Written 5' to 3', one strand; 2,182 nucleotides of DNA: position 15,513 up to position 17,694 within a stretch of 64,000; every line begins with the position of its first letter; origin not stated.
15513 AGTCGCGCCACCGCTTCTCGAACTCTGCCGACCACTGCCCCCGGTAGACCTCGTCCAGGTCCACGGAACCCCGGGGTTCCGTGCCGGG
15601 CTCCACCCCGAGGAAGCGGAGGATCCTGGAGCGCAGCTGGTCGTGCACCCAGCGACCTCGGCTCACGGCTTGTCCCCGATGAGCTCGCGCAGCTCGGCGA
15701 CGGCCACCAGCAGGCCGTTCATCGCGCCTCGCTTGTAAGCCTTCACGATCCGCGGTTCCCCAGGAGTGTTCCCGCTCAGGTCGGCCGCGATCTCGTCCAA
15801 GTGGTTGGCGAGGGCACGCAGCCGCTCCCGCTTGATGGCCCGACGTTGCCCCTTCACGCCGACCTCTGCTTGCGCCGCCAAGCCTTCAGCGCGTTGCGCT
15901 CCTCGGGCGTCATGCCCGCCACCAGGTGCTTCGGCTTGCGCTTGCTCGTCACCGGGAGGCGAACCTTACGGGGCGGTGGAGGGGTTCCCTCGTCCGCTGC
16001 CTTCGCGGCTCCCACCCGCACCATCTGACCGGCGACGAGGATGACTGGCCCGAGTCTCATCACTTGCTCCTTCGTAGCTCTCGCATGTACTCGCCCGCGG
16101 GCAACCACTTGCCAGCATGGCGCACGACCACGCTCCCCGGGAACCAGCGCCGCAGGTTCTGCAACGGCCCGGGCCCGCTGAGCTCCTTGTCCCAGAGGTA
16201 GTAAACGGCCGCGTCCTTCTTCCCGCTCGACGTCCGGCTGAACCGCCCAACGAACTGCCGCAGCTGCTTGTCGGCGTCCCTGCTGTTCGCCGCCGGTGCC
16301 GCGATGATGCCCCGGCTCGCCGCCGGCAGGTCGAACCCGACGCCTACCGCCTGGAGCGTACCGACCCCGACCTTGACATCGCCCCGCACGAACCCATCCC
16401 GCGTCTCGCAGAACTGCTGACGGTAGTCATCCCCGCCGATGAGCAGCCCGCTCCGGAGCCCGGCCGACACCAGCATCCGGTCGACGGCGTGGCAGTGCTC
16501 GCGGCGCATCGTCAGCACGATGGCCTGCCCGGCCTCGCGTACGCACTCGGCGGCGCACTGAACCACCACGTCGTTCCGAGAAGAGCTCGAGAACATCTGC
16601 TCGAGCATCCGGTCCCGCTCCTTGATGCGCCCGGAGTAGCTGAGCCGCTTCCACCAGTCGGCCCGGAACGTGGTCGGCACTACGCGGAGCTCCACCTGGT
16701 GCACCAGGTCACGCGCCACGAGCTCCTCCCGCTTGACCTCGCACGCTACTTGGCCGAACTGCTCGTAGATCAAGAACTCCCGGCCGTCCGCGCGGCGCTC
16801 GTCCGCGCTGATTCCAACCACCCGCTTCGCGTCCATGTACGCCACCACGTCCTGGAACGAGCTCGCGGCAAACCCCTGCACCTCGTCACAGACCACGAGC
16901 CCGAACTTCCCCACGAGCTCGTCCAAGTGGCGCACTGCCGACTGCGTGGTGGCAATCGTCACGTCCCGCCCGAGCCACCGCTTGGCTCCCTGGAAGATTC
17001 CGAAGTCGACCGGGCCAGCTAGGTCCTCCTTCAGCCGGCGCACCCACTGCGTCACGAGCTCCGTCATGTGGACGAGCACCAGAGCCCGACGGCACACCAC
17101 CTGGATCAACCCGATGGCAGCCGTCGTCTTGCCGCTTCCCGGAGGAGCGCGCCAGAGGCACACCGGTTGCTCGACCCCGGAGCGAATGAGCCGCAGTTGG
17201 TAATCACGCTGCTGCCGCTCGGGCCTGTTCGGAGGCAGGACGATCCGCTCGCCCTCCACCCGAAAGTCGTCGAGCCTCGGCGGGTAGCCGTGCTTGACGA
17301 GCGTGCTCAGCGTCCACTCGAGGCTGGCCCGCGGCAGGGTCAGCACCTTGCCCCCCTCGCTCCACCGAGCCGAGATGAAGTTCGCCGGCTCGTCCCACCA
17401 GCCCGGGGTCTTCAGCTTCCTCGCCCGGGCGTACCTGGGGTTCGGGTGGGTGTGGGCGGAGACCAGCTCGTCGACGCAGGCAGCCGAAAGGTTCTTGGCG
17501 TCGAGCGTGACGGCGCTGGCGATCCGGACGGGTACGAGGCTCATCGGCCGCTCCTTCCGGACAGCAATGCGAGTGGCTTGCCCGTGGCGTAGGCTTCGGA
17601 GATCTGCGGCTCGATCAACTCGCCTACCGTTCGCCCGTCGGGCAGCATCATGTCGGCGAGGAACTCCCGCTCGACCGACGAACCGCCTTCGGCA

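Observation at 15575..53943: Perfect 20-bp palindrome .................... present six times, mostly between divergent genes and next to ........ boxes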

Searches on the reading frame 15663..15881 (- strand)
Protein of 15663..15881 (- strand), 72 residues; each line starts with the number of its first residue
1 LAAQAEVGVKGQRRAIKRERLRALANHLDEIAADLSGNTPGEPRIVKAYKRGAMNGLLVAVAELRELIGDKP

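Call 59: search_protein_families(library=pfam, max_evalue=0.05, proteins=[window:15663-15881:-])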
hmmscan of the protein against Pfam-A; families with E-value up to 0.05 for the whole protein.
window:15663-15881:- (72 aa): 0 families

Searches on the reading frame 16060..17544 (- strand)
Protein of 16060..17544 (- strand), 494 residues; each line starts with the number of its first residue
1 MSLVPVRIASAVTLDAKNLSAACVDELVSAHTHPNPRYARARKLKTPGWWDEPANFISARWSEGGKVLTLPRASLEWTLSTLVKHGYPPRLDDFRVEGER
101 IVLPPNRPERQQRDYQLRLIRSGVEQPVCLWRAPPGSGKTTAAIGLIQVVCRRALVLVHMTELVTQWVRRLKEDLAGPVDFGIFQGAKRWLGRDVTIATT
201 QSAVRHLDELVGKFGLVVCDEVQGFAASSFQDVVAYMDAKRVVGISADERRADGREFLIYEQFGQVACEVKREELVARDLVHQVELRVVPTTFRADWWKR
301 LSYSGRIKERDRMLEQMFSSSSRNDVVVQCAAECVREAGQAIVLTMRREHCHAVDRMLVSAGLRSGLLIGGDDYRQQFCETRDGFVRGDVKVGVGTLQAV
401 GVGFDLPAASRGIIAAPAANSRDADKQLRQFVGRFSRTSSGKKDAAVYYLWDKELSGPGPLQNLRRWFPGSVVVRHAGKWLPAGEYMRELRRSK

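Call 15: search_protein_families(library=pfam, max_evalue=0.01, proteins=[window:16060-17544:-])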
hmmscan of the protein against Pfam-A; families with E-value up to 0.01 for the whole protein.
window:16060-17544:- (494 aa): 4 families
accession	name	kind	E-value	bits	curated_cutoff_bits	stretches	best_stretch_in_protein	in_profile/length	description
PF04851.21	ResIII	-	3.7e-12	46.9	22.5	1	113-247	5-160/164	Type III restriction enzyme, res subunit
PF00270.35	DEAD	-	1.4e-09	38.4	26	1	114-237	2-141/167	DEAD/DEAH box helicase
PF02399.21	Herpes_ori_bp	-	0.00043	19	20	1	111-222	32-151/820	Origin of replication binding protein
PF00271.37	Helicase_C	-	0.0082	16.8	23.5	0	334-437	11-108/110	Helicase conserved C-terminal domain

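Call 22: find_homologous_proteins(query=window:16060-17544:-, max_evalue=1e-10)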
Query window:16060-17544:- (494 aa): 84 proteins with E <= 1e-10 among 8000 candidates.
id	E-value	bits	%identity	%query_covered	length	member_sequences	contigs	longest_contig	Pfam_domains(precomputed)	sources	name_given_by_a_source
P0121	2.5e-111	391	44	98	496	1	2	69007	PF04851.22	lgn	-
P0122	6.0e-110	387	44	97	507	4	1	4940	PF00270.36,PF04851.22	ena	-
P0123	3.8e-109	384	41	99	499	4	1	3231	PF00270.36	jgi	jgi:superfamily II DNA or RNA helicase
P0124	4.1e-109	384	42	98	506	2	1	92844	PF00270.36,PF04851.22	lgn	-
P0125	2.7e-108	381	42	99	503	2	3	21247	PF00270.36,PF04851.22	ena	-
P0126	5.5e-108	380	40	99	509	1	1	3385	PF00270.36,PF04851.22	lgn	-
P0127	1.8e-105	372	41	98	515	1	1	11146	PF00270.36,PF04851.22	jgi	jgi:superfamily II DNA or RNA helicase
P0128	3.5e-100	354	42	94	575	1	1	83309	PF00270.36,PF04851.22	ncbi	-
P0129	1.3e-99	352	40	98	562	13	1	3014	PF04851.22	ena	-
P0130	1.3e-97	346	48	72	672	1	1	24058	PF04851.22,PF14890.12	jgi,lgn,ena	-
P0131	3.1e-97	345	40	99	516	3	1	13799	PF00270.36,PF04851.22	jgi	-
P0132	1.4e-96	342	39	96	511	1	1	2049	PF00270.36,PF04851.22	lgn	-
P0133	1.6e-96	342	40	94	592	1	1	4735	PF00270.36,PF04851.22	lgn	-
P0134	2.1e-96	342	42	94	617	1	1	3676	-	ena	-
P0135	6.7e-95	337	40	97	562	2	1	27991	PF00270.36,PF04851.22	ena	-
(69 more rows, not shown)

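Call 24: find_related_loci(query=A1, collection=viral_contigs, flank=10000)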
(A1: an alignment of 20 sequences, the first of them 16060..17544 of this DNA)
Query A1 (494 aa) in viral_contigs; peptide patterns used: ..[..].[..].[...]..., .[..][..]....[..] (x = any residue, [..] = any of these).
36 stretches matched a pattern; 21 encode a relative of the query (tblastn E <= 1e-3); 21 distinct loci.
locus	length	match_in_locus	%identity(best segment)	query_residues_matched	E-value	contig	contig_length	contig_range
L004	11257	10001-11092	45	136-485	2e-92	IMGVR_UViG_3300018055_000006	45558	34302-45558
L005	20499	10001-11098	44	137-487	4e-92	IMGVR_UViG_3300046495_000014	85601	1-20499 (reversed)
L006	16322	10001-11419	39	17-490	7e-90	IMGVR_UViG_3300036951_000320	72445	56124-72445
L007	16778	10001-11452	35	2-494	2e-85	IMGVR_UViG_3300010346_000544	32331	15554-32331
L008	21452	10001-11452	35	2-494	3e-85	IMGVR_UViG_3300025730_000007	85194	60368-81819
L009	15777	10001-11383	34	18-488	4e-81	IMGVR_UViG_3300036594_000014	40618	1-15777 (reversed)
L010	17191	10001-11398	36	24-493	9e-80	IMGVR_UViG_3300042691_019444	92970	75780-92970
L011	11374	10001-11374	34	18-485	1e-79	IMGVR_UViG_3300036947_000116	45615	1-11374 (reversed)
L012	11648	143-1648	36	6-494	2e-79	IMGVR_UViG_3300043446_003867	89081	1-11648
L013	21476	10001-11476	34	1-489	2e-71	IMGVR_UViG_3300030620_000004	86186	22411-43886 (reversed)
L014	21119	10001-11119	38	137-490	5e-67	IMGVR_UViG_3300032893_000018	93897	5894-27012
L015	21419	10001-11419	33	21-481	7e-61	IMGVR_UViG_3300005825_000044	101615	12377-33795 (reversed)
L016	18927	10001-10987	36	194-491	2e-57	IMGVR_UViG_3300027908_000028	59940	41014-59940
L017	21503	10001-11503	31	4-490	3e-57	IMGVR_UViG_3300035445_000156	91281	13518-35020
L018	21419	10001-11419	34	19-492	1e-68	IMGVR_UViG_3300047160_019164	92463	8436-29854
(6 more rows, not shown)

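Call 55: find_related_loci(query=A1, collection=metagenome_contigs, flank=10000)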
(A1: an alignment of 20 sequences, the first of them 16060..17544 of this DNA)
Query A1 (494 aa) in metagenome_contigs; peptide patterns used: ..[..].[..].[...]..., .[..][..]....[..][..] (x = any residue, [..] = any of these).
239 stretches matched a pattern; 58 encode a relative of the query (tblastn E <= 1e-3); 57 distinct loci.
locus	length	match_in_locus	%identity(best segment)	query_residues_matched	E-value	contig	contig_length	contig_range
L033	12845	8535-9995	42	4-494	4e-111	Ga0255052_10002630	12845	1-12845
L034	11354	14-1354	41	19-467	4e-109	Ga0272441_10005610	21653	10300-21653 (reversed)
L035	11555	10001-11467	41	18-483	3e-107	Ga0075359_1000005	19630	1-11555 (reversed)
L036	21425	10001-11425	42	25-488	6e-103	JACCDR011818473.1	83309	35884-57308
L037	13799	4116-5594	40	1-489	4e-100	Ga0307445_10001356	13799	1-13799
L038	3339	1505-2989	39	19-488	6e-100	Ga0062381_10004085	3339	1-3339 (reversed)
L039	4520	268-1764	37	1-489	8e-95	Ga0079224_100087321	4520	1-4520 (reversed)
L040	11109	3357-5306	48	2-490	2e-93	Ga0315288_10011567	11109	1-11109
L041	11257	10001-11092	45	136-485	3e-92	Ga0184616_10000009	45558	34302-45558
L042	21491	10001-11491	36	4-491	2e-85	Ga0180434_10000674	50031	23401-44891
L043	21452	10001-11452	35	2-494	4e-85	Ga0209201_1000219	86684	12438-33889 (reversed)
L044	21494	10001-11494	35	4-488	8e-85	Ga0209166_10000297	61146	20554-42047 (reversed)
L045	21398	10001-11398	36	24-493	1e-79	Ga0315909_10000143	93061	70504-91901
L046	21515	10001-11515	34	4-493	3e-79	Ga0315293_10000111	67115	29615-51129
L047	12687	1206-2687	34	4-487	2e-79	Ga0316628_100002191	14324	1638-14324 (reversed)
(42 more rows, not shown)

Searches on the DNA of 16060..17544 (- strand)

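Call 39: search_rna_families(source=L008, start=16000, end=20500, threshold=evalue, max_evalue=1, show_alignments=3)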
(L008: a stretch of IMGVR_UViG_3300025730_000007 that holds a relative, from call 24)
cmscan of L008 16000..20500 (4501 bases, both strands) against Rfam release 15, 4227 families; matches with E-value up to 1: 5.
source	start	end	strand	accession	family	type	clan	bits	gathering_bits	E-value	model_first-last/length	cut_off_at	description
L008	17873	17935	+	RF02276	Hammerhead_II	Gene; ribozyme;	CL00010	33.3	37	0.00046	1-66/66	no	Hammerhead ribozyme (type II)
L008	18949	19017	+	RF01852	tRNA-Sec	Gene; tRNA;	CL00001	24.5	47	0.13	1-91/91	no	Selenocysteine transfer RNA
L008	18453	18504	+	RF01852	tRNA-Sec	Gene; tRNA;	CL00001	22.7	47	0.38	1-91/91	no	Selenocysteine transfer RNA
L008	16701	16769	+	RF01852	tRNA-Sec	Gene; tRNA;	CL00001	21.4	47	0.8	1-91/91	no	Selenocysteine transfer RNA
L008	19944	20004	-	RF04114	MIR4374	Gene; miRNA;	-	20.3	105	0.92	1-119/119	no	MIR4374 microRNA precursor family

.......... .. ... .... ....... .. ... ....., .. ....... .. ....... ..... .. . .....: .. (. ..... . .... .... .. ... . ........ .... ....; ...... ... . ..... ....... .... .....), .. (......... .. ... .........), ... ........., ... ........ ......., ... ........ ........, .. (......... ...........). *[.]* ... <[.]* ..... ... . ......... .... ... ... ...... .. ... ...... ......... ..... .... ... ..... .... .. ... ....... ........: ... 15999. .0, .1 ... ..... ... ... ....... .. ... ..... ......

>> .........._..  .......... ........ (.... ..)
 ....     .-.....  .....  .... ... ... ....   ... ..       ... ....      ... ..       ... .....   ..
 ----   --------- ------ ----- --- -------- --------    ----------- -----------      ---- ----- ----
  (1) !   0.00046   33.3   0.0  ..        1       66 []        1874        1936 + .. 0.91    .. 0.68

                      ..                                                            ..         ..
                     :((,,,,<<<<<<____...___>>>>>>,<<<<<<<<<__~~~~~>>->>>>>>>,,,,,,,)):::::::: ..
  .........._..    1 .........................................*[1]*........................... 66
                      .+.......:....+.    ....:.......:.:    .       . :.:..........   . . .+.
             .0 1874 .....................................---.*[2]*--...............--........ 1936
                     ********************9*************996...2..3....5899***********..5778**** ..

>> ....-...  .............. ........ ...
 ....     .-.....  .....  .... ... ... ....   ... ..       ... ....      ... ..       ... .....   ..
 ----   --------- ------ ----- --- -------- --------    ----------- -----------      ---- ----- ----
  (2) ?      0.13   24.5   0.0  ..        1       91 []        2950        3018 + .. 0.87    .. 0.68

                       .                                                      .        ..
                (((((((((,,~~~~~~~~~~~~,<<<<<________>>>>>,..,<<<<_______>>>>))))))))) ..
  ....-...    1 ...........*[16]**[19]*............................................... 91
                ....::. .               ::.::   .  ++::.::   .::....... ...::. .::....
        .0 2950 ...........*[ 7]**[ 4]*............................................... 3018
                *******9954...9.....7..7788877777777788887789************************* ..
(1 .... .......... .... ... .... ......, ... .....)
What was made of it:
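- In L008 the palindrome forms an arm of tRNA-like elements, which hints at an RNA-level role (call 39). In L008 the palindrome is an arm of tRNA-like elements (call 39).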
